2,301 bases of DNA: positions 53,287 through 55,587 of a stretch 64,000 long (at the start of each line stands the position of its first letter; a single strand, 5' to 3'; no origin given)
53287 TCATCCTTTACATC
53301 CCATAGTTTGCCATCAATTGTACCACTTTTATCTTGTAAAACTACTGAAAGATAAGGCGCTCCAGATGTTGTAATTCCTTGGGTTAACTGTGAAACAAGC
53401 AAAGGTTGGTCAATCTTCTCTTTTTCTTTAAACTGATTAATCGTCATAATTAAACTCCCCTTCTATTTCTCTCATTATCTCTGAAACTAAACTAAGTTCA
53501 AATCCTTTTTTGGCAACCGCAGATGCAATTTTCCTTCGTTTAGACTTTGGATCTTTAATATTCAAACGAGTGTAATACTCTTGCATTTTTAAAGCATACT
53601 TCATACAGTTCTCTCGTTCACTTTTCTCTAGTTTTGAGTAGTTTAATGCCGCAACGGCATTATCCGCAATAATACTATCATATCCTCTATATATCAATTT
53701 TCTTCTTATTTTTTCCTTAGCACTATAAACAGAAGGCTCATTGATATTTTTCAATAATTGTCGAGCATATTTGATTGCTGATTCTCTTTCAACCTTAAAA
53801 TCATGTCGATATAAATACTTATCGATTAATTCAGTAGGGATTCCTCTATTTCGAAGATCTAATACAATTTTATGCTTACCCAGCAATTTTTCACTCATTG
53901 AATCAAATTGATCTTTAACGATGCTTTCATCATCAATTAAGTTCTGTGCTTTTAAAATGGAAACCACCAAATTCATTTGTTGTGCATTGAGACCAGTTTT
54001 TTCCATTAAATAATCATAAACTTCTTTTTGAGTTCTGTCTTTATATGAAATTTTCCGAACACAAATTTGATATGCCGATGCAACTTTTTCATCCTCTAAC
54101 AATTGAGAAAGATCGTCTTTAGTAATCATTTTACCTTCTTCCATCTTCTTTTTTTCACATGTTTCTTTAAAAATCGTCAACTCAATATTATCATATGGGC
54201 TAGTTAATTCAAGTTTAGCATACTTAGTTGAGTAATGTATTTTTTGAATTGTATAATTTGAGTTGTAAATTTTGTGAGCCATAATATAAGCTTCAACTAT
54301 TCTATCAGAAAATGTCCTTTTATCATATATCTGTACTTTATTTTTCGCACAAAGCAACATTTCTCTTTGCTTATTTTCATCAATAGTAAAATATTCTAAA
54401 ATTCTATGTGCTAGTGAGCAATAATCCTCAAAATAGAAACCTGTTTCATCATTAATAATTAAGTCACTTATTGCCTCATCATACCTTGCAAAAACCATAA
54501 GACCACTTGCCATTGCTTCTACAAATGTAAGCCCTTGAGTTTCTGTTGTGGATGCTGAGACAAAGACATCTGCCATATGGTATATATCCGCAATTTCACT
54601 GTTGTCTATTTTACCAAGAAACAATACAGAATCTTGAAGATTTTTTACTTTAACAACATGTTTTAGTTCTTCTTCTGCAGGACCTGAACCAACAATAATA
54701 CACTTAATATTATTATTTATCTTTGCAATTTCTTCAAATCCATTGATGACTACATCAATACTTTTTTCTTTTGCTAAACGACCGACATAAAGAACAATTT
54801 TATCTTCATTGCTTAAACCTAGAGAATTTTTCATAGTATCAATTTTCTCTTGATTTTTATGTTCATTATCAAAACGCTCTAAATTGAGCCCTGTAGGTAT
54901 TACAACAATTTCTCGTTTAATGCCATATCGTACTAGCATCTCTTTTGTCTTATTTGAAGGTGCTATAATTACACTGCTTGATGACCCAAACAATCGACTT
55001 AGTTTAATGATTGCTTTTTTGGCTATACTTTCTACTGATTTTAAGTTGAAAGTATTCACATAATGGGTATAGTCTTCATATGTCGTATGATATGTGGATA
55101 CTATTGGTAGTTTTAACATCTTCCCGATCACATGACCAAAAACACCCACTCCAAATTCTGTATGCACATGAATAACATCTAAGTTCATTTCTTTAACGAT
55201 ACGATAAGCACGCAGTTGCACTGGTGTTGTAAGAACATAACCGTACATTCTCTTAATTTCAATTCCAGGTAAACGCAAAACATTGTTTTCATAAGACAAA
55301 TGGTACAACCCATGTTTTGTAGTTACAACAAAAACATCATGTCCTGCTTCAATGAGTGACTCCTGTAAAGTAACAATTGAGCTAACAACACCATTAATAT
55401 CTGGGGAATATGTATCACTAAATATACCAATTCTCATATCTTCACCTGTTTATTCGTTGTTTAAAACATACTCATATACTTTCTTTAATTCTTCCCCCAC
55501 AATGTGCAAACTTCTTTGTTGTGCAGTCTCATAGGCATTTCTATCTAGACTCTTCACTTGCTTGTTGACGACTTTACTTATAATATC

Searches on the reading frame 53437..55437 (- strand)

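Call 44: search_protein_families(library=pfam, proteins=[window:53437-55437:-], max_evalue=0.0001)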
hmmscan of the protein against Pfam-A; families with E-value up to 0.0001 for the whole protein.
window:53437-55437:- (666 aa): 6 families
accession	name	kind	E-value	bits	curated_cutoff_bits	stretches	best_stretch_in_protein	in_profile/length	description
PF00534.26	Glycos_transf_1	-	1.9e-33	115.9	26.4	1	200-355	3-160/172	Glycosyl transferases group 1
PF13439.12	Glyco_transf_4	-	4.8e-30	105.2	28.5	1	14-188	1-170/170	Glycosyltransferase Family 4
PF13692.12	Glyco_trans_1_4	-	7e-27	94.9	27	1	213-348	2-138/142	Glycosyl transferases group 1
PF13579.12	Glyco_trans_4_4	-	1.1e-11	45.8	29.7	1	16-183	2-158/158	Glycosyl transferase 4-like domain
PF21982.2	RecX_HTH1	-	4.5e-08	33.4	26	1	455-480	1-26/40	RecX, first three-helix domain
PF13477.12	Glyco_trans_4_2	-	2.4e-05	24.9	23.4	1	26-119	18-109/139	Glycosyl transferase 4-like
